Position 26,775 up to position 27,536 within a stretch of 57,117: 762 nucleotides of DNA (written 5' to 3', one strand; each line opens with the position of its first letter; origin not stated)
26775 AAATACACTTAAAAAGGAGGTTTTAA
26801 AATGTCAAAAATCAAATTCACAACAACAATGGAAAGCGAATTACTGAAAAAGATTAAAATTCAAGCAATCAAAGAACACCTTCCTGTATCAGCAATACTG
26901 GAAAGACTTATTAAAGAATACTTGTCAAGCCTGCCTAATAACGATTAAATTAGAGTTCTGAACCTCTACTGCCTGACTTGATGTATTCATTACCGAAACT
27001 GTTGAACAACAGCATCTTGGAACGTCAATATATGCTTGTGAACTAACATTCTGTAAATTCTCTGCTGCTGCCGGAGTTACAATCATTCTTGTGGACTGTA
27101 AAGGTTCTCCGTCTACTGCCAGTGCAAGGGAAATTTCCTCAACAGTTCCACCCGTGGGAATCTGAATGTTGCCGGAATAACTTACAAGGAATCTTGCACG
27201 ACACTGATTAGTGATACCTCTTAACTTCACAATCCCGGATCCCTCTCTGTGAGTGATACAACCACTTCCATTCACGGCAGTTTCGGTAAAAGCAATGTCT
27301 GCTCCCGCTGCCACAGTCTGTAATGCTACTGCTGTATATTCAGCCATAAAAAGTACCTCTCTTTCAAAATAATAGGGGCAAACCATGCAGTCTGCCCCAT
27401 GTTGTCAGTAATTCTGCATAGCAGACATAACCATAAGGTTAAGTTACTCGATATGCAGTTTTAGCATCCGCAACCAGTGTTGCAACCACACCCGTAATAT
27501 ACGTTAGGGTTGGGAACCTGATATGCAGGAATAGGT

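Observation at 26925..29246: attP-proximal five-gene cargo cassette of low-complexity, Cys-rich and BclA-CTD-like proteins (possible spore- or cell-surface remodelling)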

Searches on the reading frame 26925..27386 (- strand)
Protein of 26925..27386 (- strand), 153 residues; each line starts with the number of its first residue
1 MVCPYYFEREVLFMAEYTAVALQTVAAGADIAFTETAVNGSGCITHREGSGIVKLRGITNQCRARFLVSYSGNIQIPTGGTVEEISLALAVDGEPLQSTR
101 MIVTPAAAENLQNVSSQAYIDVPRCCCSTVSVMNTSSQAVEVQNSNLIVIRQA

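Call 6: search_protein_families(library=pfam, proteins=[window:26925-27386:-], max_evalue=0.1)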
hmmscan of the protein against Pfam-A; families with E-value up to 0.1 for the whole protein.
window:26925-27386:- (153 aa): 1 family
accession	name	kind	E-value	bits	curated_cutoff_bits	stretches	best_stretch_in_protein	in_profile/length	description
PF12097.14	DUF3573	-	0.063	12.6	26.6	1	41-80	127-167/383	Protein of unknown function (DUF3573)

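Call 7: search_protein_families(library=phrogs, proteins=[window:26925-27386:-], max_evalue=0.1)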
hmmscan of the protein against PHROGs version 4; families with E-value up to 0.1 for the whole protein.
window:26925-27386:- (153 aa): 1 family
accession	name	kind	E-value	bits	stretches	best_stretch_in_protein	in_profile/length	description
phrog_20016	-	unknown function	2.7e-62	209.6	1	14-152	1-140/141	-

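Call 13: search_protein_families(library=ncbifam, proteins=[window:26925-27386:-], max_evalue=1)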
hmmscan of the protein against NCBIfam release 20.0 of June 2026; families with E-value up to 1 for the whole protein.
window:26925-27386:- (153 aa): 0 families

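Call 15: find_homologous_proteins(query=window:26925-27347:-)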
Query window:26925-27347:- (140 aa): 3131 proteins with E <= 0.001 among 3193 candidates; the best 120 are listed.
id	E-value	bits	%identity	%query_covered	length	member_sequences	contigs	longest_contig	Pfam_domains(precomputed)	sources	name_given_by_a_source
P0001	3.1e-80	284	97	100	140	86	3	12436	-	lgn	-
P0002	8.7e-75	266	90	100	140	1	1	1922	-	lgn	-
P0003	1.1e-74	266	89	100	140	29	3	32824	-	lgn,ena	-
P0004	1.3e-74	266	91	100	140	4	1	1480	-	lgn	-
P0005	4.4e-74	264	90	100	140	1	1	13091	-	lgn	-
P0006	7.0e-74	263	91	99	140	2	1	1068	-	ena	-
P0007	3.6e-73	261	89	100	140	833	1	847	-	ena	-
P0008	3.6e-73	261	89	100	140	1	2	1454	-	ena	-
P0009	4.4e-73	261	88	100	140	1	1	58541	-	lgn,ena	-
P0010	1.3e-72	259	88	100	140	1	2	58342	-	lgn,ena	-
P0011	1.6e-72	259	89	100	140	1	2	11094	-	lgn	-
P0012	1.8e-72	259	88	100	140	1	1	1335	-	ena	-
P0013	4.7e-72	257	88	100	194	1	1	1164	-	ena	-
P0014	1.5e-71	256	87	100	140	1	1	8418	-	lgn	-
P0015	4.2e-71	254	87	100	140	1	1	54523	-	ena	-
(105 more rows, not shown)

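Call 17: search_solved_structures(query=window:26925-27347:-, max_evalue=10)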
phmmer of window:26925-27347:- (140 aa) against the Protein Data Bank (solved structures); distinct sequences matched with E-value up to 10: 1.
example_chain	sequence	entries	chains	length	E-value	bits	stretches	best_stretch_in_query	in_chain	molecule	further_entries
2m7n_A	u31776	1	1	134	1.2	12.3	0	16-53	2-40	Calcium-binding protein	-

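Call 25: predict_structure(alignment_id=A1)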
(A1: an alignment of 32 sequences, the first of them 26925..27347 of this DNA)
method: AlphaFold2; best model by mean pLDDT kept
length: 140 residues; sequences in the alignment: 32
mean_pLDDT: 83.0   pTM: 0.78
mean pLDDT of the five models: 83.0, 75.6, 74.6, 73.1, 70.3
residues with pLDDT >= 90: 37; 70-90: 85; 50-70: 17; < 50: 1
segments of 3 or more residues with pLDDT < 50: none
pLDDT, mean of each block of 10 residues (from residue 1): 77 88 61 76 87 91 78 89 87 73 92 91 89 85
secondary structure, 60 per line:
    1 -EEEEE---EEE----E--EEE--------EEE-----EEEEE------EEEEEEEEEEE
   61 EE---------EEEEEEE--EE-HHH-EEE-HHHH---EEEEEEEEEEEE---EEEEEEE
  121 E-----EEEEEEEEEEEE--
elements in order: E2-6 E10-12 E20-22 E31-33 E39-43 E50-62 E72-78 E88-90 H92-95 E99-110 E114-121 E127-138

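Call 28: fold_search(model_id=the predicted structure, library=pdb)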
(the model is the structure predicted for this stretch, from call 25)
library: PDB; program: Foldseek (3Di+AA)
matches with E <= 10: 1760; with E <= 0.001: 87
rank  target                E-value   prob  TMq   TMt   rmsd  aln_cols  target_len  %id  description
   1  9h38_L                1.1e-07  1.00  0.71  0.71   3.1       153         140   15  C-terminal domain of the F-ENA tip fibrillum F-BclA from Bacillus thuringiensis (released 2025-03-12)
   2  9h38_K                1.6e-07  1.00  0.72  0.72   3.1       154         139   13  C-terminal domain of the F-ENA tip fibrillum F-BclA from Bacillus thuringiensis (released 2025-03-12)
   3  9h38_M                3.0e-07  1.00  0.70  0.73   3.1       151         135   13  C-terminal domain of the F-ENA tip fibrillum F-BclA from Bacillus thuringiensis (released 2025-03-12)
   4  9h38_R                3.0e-07  1.00  0.70  0.70   3.2       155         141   14  C-terminal domain of the F-ENA tip fibrillum F-BclA from Bacillus thuringiensis (released 2025-03-12)
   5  9h38_B                4.1e-07  1.00  0.72  0.73   3.1       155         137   13  C-terminal domain of the F-ENA tip fibrillum F-BclA from Bacillus thuringiensis (released 2025-03-12)
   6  9h38_A                4.6e-07  1.00  0.72  0.72   3.0       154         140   13  C-terminal domain of the F-ENA tip fibrillum F-BclA from Bacillus thuringiensis (released 2025-03-12)
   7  9h38_S                8.9e-07  1.00  0.71  0.72   3.2       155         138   14  C-terminal domain of the F-ENA tip fibrillum F-BclA from Bacillus thuringiensis (released 2025-03-12)
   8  7r1m_A                7.1e-06  1.00  0.73  0.66   4.2       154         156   12  Crystal structure of ExsFA, a Bacillus cereus spore exosporium protein (released 2023-02-15)
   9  9h3d_E                1.3e-05  1.00  0.74  0.71   3.3       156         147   12  F-ENA exosporium anchoring complex between ExsF and a peptide derived from the N-terminus of F-Anchor (released 2025-03-12)
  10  8d02                  1.3e-05  1.00  0.71  0.68   4.3       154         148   10  Crystal Structure of Bacillus anthracis BxpB (released 2023-05-24)
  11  7r1m_B                1.5e-05  1.00  0.68  0.63   6.0       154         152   14  Crystal structure of ExsFA, a Bacillus cereus spore exosporium protein (released 2023-02-15)
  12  9h3d_D                1.7e-05  1.00  0.70  0.66   3.9       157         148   10  F-ENA exosporium anchoring complex between ExsF and a peptide derived from the N-terminus of F-Anchor (released 2025-03-12)
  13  3tyj                  1.8e-05  1.00  0.72  0.74   3.1       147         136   12  Bacillus collagen-like protein of anthracis P159S mutant (released 2012-03-14)
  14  7r5i_C                1.8e-05  1.00  0.65  0.62   6.2       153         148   14  High resolution Crystal structure of ExsFA, a Bacillus cereus spore exosporium protein (released 2023-08-23)
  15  3twi_A                2.1e-05  1.00  0.72  0.74   3.0       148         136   13  Variable Lymphocyte Receptor Recognition of the Immunodominant Glycoprotein of Bacillus anthracis Spores (released 2012-03-14)
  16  1wck                  2.1e-05  1.00  0.70  0.72   3.3       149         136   11  Crystal structure of the C-terminal domain of BclA, the major antigen of the exosporium of the Bacillus anthracis spore. (released 2005-10-25)
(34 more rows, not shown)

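Call 29: search_dna_similar(query=window:26925-27347:-, collection=phages, mode=protein, max_rows=40, max_evalue=0.001)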
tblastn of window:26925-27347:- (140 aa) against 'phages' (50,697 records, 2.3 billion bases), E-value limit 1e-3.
Records with a match: 16; places in all: 16; records where one place covers at least 80% of the query: 16.
Best place of each record, by identity: 60-80% 9; <60% 7.
By first word of the organism name: Bacteriophage 12; Dulem 3; Butyrivibrio 1.
By host as written in the record: - 12; Propithecus coquereli 2; Butyrivibrio fibrisolvens DSM 3071 1; Varecia variegata 1.
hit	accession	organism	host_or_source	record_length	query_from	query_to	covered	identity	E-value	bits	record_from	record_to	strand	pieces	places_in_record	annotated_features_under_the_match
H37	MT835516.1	Bacteriophage sp.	human fecal samples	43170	1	140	100%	77.9%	2e-67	225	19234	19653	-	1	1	record has no annotation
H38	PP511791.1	Dulem virus 39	Propithecus coquereli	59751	3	140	99%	68.3%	7e-55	189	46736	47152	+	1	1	hypothetical protein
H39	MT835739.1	Bacteriophage sp.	human fecal samples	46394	1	140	100%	62.9%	5e-54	187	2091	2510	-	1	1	record has no annotation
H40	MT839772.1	Bacteriophage sp.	human fecal samples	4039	1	140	100%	62.9%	3e-53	185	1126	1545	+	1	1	record has no annotation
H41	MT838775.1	Bacteriophage sp.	human fecal samples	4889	1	140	100%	62.9%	5e-53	184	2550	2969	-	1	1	record has no annotation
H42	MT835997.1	Bacteriophage sp.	human fecal samples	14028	1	140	100%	62.1%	5e-53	184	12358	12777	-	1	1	record has no annotation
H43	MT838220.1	Bacteriophage sp.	human fecal samples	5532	1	140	100%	62.1%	6e-51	178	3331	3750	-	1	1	record has no annotation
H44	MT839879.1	Bacteriophage sp.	human fecal samples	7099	1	140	100%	61.0%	3e-44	159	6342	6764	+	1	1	record has no annotation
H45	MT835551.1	Bacteriophage sp.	human fecal samples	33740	1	140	100%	60.0%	2e-48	171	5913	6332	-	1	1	record has no annotation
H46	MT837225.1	Bacteriophage sp.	human fecal samples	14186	1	140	100%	58.6%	4e-45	161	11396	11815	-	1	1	record has no annotation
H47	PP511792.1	Dulem virus 33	Propithecus coquereli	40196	3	140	99%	58.7%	3e-46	164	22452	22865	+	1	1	hypothetical protein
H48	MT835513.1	Bacteriophage sp.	human fecal samples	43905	1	140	100%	57.9%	6e-43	155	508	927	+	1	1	record has no annotation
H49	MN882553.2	Butyrivibrio virus Ceridwen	Butyrivibrio fibrisolvens DSM 3071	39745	1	140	100%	43.0%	2e-30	119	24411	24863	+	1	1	hypothetical protein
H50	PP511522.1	Dulem virus 35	Varecia variegata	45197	1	138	99%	42.0%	3e-24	102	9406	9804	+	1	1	hypothetical protein (x2)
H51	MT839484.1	Bacteriophage sp.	human fecal samples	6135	1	138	99%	39.9%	8e-21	92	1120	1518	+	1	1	record has no annotation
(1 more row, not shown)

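Call 31: get_annotated_region(hit=H49, flank=9000)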
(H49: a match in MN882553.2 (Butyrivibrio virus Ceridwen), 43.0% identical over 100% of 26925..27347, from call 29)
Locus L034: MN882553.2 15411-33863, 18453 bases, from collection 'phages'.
description: Butyrivibrio virus Ceridwen, complete genome.
organism: Butyrivibrio virus Ceridwen (NCBI taxid 2696359)
taxonomy: Viruses; Duplodnaviria; Heunggongvirae; Uroviricota; Caudoviricetes
host: Butyrivibrio fibrisolvens DSM 3071; source: -; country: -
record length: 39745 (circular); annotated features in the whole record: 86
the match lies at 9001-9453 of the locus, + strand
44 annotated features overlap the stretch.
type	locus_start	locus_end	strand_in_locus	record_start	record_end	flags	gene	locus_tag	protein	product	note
CDS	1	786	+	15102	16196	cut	-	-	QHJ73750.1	hypothetical protein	Hypothetical coding region with unknown function. ORF predicted by GeneMarkS-2, Glimmer3, Phanotate-v1.1.2, ...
CDS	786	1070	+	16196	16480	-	-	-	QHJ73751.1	hypothetical protein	Hypothetical coding region with unknown function. ORF predicted by GeneMarkS-2, Glimmer3, Phanotate-v1.1.2, ...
regulatory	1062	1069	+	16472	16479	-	-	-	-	promoter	promoter predicted by PhagePromoter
CDS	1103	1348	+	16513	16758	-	-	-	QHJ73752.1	hypothetical protein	Hypothetical coding region with unknown function. ORF predicted by GeneMarkS-2, Glimmer3, Phanotate-v1.1.2, ...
repeat_region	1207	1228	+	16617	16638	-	-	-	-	-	Score 52: 20/22 (90%25) matches%2C 0 gaps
repeat_region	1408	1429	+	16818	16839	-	-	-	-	-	Score 52: 20/22 (90%25) matches%2C 0 gaps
CDS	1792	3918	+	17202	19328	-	-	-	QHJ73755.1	hypothetical protein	Hypothetical coding region with unknown function. ORF predicted by Phanotate-v1.1.2, Prodigal-v2.6.3.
CDS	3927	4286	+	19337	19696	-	-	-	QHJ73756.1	hypothetical protein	Hypothetical coding region with unknown function. ORF predicted by GeneMarkS-2, Glimmer3, Phanotate-v1.1.2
CDS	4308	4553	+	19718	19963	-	-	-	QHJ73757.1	hypothetical protein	Hypothetical coding region with unknown function. ORF predicted by GeneMarkS-2, Glimmer3, Phanotate-v1.1.2, ...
regulatory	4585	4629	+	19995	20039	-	-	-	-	terminator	Predicted by FindTerm v2.8.1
CDS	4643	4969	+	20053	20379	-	-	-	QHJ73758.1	hypothetical protein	Hypothetical coding region with unknown function. ORF predicted by Phanotate-v1.1.2, Prodigal-v2.6.3. Alternative ORF ...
CDS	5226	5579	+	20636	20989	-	-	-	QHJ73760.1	hypothetical protein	Hypothetical coding region with unknown function. ORF predicted by GeneMarkS-2, Glimmer3, Phanotate-v1.1.2, ...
CDS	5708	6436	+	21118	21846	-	-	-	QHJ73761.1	hypothetical protein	Pfam endo-beta-N-acetylglucosaminidase domain 17-157bp (PF01832.20), putative peptidoglycan binding domain 1 184-239bp ...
regulatory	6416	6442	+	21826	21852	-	-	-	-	promoter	promoter predicted by PhagePromoter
CDS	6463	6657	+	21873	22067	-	-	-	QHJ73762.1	hypothetical protein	Hypothetical coding region with unknown function. ORF predicted by GeneMarkS-2, Glimmer3, Phanotate-v1.1.2, ...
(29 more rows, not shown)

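Call 37: fold_search(model_id=the predicted structure, library=viral)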
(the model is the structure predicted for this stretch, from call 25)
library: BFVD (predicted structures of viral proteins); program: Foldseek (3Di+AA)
matches with E <= 10: 1797; with E <= 0.001: 332
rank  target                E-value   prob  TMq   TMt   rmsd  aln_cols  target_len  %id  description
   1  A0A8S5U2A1            6.5e-13  1.00  0.86  0.89   2.0       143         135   39  Uncharacterized protein [Siphoviridae sp. ctqzz19]
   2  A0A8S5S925            8.3e-09  1.00  0.81  0.80   2.5       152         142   21  BclA protein [Phage sp. ctGns7]
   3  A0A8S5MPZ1            5.4e-08  1.00  0.79  0.84   2.6       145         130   20  Uncharacterized protein [Podoviridae sp. ctoqT5]
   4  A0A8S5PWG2            5.4e-08  1.00  0.78  0.79   4.1       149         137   21  Uncharacterized protein [Myoviridae sp. ctWiL39]
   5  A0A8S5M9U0            5.7e-08  1.00  0.80  0.81   2.5       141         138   16  Uncharacterized protein [Siphoviridae sp. ctv4j104]
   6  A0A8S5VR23            2.5e-07  1.00  0.74  0.76   3.1       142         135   22  (no name in the UniProt tables at hand)
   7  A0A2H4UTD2            2.5e-07  1.00  0.67  0.45   3.4       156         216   18  Flagellar hook-length control protein-like protein [Bodo saltans virus]
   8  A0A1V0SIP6            3.1e-07  1.00  0.71  0.25   2.6       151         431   18  Collagen triple helix repeat motif-containing protein [Klosneuvirus KNV1]
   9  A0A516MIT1            3.4e-07  1.00  0.73  0.29   3.4       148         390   16  (no name in the UniProt tables at hand)
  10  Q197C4                5.0e-07  1.00  0.69  0.41   4.9       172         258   15  Uncharacterized protein 036R [Invertebrate iridescent virus 3]
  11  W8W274                6.6e-07  1.00  0.68  0.39   4.5       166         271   13  Uncharacterized protein [Invertebrate iridescent virus 30]
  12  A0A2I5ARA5            1.1e-06  1.00  0.72  0.58   3.9       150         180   11  (no name in the UniProt tables at hand)
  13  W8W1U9                1.2e-06  1.00  0.57  0.24   6.5       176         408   18  Uncharacterized protein [Invertebrate iridescent virus 30]
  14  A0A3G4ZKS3            1.5e-06  1.00  0.62  0.64   3.8       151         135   10  Uncharacterized protein [Terrestrivirus sp.]
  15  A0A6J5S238            1.6e-06  1.00  0.65  0.43   4.9       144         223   12  Uncharacterized protein [uncultured Caudovirales phage]
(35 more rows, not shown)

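Call 49: search_solved_structures(query=A1, max_evalue=10)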
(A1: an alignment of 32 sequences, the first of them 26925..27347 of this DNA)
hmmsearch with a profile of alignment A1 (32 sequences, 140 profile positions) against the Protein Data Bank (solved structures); distinct sequences matched with E-value up to 10: 3.
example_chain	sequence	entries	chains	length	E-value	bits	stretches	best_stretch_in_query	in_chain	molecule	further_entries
1wvn_A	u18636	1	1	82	0.17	14.7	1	28-83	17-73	Poly(rC)-binding protein 1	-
2p2r_A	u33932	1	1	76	0.21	14.5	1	29-76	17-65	Poly(rC)-binding protein 2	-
3dfz_A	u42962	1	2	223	0.84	12.5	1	55-89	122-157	Precorrin-2 dehydrogenase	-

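Call 58: search_protein_representatives(alignment_id=A1)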
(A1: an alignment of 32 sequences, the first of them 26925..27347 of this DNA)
Query: 32 sequences, 140 profile positions. Proteins with E-value up to 0.001 (for the whole library): 761; up to 1e-10: 447; up to 1e-30: 69. The best 150 are listed.
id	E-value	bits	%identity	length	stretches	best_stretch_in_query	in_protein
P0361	3.5e-63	227.6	-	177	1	2-114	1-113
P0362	9.3e-62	223.0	-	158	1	31-140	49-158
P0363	3.9e-56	204.8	-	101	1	41-140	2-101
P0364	2.2e-51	189.4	-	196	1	10-140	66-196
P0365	8.7e-51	187.5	-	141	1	1-140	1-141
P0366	2.9e-49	182.5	-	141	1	1-140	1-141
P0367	6.2e-49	181.4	-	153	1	1-89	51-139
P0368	2.1e-44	166.8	-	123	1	2-123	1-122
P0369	3.8e-44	165.9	-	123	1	31-140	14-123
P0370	6.5e-43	161.9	-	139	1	2-140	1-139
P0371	6.8e-43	161.9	-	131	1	1-83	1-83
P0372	1.1e-42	161.2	-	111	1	32-140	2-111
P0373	1.2e-42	161.1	-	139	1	1-139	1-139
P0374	1.6e-42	160.7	-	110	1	32-140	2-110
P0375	1.2e-41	157.8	-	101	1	1-84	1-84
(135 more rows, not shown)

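Call 60: search_protein_families(library=pfam, alignment_id=A4, max_evalue=0.01)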
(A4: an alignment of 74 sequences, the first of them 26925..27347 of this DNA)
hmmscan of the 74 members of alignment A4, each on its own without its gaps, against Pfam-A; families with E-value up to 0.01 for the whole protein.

A. member 1, window:26925-27347:- (140 aa): 0 families

B. families by the number of members that match (of 74 scanned): 4 families
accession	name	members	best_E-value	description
PF18573.7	BclA_C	5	2.3e-10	BclA C-terminal domain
PF17961.7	Big_8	1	0.0064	Bacterial Ig domain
PF25657.1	Rota_VP6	1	0.0075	Rotavirus intermediate capsid protein VP6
PF18906.5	Phage_tube_2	1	0.0087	Phage tail tube protein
